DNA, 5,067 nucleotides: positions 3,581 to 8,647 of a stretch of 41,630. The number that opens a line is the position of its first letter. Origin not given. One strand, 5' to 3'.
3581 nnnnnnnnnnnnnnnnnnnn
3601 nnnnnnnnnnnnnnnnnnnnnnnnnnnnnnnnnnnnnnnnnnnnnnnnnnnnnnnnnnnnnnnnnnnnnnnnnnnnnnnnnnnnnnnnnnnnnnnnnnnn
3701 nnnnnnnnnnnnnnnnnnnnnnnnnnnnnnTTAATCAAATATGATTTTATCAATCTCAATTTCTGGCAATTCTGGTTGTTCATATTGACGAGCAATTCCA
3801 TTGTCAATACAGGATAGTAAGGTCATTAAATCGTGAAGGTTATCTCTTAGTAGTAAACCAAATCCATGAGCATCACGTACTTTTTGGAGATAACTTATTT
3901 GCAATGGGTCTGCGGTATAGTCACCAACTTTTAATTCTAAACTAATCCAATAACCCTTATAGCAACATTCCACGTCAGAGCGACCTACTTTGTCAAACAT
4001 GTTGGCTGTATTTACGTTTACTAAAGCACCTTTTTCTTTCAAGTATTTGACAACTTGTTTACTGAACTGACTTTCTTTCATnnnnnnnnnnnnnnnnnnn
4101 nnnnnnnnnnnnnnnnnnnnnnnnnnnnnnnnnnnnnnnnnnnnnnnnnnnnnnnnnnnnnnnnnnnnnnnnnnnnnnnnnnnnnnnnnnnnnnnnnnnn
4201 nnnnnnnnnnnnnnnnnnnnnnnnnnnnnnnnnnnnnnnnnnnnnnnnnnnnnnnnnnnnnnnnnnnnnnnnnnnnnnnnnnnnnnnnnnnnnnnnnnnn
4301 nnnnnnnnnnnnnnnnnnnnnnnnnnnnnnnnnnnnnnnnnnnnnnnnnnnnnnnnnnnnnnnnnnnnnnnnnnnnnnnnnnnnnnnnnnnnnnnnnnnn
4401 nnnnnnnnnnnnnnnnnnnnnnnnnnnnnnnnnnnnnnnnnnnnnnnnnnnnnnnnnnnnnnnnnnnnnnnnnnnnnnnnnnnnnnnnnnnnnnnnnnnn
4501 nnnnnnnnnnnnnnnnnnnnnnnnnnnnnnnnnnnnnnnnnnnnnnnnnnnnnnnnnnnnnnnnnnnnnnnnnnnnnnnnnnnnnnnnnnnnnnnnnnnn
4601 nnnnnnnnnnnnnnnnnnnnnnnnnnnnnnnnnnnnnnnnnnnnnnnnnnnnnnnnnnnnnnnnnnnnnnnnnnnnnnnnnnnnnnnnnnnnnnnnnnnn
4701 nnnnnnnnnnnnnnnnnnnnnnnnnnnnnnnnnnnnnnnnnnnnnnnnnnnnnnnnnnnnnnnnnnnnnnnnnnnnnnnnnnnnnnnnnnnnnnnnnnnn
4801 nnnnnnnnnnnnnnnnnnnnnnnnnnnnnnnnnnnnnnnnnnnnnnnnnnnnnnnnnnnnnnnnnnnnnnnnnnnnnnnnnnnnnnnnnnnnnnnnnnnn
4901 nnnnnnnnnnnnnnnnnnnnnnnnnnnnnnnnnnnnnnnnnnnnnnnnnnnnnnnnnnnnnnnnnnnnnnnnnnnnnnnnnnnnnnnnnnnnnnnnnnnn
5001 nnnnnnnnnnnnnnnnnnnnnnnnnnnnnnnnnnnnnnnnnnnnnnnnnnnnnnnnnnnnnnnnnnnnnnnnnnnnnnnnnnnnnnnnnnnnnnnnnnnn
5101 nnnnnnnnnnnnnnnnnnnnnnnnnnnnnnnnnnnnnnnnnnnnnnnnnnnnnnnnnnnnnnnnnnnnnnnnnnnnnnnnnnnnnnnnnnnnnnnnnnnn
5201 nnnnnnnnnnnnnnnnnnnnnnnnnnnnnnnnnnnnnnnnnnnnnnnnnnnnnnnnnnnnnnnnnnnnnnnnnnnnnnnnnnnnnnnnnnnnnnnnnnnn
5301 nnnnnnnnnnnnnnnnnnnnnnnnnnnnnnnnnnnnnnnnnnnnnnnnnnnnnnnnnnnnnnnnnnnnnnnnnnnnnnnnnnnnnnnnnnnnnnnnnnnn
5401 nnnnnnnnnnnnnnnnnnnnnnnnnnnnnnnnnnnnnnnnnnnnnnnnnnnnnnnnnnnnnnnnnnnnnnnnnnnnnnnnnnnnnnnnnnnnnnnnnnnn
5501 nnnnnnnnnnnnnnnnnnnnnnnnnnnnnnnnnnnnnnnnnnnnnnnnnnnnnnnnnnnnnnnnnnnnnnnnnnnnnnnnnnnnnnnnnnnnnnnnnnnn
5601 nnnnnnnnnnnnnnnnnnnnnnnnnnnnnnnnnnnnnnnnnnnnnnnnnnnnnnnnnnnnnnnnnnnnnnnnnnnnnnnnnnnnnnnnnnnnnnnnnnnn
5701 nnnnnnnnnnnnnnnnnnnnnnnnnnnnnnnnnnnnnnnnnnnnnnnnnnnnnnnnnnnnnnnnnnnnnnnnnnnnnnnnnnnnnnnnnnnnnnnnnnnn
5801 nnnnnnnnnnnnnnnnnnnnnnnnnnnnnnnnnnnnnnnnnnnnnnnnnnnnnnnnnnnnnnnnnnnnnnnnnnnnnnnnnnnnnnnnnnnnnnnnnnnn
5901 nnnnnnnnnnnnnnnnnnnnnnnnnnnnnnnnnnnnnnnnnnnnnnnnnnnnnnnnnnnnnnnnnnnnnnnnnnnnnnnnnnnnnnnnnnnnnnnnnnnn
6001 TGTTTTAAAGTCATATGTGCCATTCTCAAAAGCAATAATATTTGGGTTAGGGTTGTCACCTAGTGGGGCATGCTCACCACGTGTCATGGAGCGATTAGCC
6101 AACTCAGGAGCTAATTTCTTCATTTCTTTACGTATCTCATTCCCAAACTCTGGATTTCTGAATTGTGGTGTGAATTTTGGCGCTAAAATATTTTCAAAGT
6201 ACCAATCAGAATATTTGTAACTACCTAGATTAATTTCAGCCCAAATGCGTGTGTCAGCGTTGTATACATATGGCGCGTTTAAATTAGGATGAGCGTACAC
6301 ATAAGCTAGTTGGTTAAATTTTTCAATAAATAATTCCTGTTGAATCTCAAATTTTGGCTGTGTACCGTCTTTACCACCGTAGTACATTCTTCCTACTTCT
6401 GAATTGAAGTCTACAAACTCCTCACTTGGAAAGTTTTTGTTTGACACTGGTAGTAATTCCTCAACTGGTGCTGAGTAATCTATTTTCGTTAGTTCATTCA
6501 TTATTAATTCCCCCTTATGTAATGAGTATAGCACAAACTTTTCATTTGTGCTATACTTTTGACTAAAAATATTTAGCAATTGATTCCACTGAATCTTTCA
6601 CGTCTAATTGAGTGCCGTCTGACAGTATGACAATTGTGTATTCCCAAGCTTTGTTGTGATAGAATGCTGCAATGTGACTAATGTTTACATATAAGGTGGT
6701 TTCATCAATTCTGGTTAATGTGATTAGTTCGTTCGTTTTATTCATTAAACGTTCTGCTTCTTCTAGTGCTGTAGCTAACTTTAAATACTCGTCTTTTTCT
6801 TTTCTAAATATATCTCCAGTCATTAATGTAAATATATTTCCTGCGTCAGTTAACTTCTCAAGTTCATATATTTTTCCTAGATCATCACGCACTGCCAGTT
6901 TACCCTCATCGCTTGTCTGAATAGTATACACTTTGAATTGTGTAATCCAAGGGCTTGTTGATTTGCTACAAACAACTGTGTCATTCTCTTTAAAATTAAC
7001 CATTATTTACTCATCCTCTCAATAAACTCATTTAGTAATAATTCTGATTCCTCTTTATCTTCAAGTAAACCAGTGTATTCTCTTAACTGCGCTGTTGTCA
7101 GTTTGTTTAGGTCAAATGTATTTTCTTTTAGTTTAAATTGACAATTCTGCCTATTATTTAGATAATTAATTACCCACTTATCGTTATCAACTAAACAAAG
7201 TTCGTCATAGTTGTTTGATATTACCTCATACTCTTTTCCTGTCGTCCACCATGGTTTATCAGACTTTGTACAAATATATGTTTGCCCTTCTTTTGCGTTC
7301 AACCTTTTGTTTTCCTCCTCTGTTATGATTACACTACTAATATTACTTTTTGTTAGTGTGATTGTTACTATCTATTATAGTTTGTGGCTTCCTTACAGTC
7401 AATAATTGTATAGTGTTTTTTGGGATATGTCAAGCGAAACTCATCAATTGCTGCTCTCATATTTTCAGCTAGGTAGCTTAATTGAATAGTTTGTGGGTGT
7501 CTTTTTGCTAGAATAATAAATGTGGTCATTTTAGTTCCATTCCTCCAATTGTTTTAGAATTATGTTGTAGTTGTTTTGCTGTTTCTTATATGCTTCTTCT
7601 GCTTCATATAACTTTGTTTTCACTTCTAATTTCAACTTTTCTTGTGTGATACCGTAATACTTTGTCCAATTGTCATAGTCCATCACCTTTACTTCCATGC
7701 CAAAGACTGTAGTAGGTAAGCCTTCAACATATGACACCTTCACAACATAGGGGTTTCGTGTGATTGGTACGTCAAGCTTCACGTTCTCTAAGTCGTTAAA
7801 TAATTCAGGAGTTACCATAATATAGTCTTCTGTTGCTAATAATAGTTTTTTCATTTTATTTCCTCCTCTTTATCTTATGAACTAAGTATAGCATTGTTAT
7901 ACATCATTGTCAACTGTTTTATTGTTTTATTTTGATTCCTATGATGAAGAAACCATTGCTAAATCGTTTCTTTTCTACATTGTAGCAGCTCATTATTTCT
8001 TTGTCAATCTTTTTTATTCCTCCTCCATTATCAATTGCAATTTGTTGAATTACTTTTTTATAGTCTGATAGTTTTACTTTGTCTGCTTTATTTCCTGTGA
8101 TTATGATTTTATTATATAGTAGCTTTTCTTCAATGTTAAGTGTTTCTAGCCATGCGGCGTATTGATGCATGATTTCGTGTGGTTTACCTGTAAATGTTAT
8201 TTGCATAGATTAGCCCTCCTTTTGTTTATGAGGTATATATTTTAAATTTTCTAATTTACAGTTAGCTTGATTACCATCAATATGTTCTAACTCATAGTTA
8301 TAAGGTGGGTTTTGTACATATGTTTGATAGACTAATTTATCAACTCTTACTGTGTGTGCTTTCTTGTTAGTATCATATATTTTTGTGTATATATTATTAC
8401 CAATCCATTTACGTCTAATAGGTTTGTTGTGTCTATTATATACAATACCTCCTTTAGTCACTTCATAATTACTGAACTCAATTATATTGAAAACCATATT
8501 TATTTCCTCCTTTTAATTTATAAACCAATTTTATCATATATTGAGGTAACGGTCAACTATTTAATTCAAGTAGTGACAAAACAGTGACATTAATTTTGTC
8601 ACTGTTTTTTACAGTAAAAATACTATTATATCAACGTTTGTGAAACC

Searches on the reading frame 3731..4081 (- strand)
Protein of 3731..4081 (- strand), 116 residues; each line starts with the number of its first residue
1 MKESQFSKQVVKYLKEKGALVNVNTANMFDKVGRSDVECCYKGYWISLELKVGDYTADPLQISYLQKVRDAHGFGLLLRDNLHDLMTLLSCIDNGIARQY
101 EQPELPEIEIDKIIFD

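Call 64: search_protein_families(library=phrogs, proteins=[window:3731-4081:-], max_evalue=0.001)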
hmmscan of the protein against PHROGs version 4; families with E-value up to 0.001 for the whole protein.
window:3731-4081:- (116 aa): 1 family
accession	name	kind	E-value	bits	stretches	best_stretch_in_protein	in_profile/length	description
phrog_93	-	DNA, RNA and nucleotide metabolism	1.1e-14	55.1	1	1-111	352-459/613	endonuclease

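Call 65: search_protein_families(library=pfam, proteins=[window:3731-4081:-], max_evalue=0.01)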
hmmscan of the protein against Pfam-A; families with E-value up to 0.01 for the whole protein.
window:3731-4081:- (116 aa): 0 families

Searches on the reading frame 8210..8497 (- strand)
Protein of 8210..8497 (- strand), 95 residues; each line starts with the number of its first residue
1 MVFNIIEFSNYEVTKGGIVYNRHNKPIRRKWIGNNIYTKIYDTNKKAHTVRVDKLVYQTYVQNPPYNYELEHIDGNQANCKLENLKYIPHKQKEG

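Call 5: search_protein_families(library=pfam, proteins=[window:8210-8497:-], max_evalue=0.1)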
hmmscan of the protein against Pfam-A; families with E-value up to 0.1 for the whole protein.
window:8210-8497:- (95 aa): 1 family
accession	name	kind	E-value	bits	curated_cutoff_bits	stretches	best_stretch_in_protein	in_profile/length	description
PF13392.12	HNH_3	-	3.2e-05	23.9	24.8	1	65-92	16-43/46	HNH endonuclease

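Call 64: search_protein_families(library=phrogs, proteins=[window:8210-8497:-], max_evalue=0.001)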
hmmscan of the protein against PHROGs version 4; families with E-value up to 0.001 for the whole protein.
window:8210-8497:- (95 aa): 7 families
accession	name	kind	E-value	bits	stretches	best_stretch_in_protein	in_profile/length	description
phrog_959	-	DNA, RNA and nucleotide metabolism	1.6e-16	61.3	1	7-93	14-102/138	HNH endonuclease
phrog_59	-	DNA, RNA and nucleotide metabolism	3.3e-10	40.9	1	5-92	143-230/423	HNH endonuclease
phrog_1492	-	DNA, RNA and nucleotide metabolism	1.1e-05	25.8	1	38-87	101-149/414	HNH endonuclease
phrog_18472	-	unknown function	6.3e-05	23.9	1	4-58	115-169/173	-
phrog_6086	-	DNA, RNA and nucleotide metabolism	0.00058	21.1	1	5-65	8-72/147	HNH endonuclease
phrog_1891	-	DNA, RNA and nucleotide metabolism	0.00078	19.9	1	24-91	134-206/255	HNH endonuclease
phrog_37683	-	unknown function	0.00088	19.5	0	9-92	119-203/279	-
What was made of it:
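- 8210..8497 (-): Short (95 aa) HNH_3-type protein without a C-terminal DNA-binding domain. Polymorphic among relatives. HNH_3 23.9 bits (call 5). phrog_959 E=1.6e-16 (call 64).
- Tried and rejected: AP2 domain in 8210: none found (calls 5, 64).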
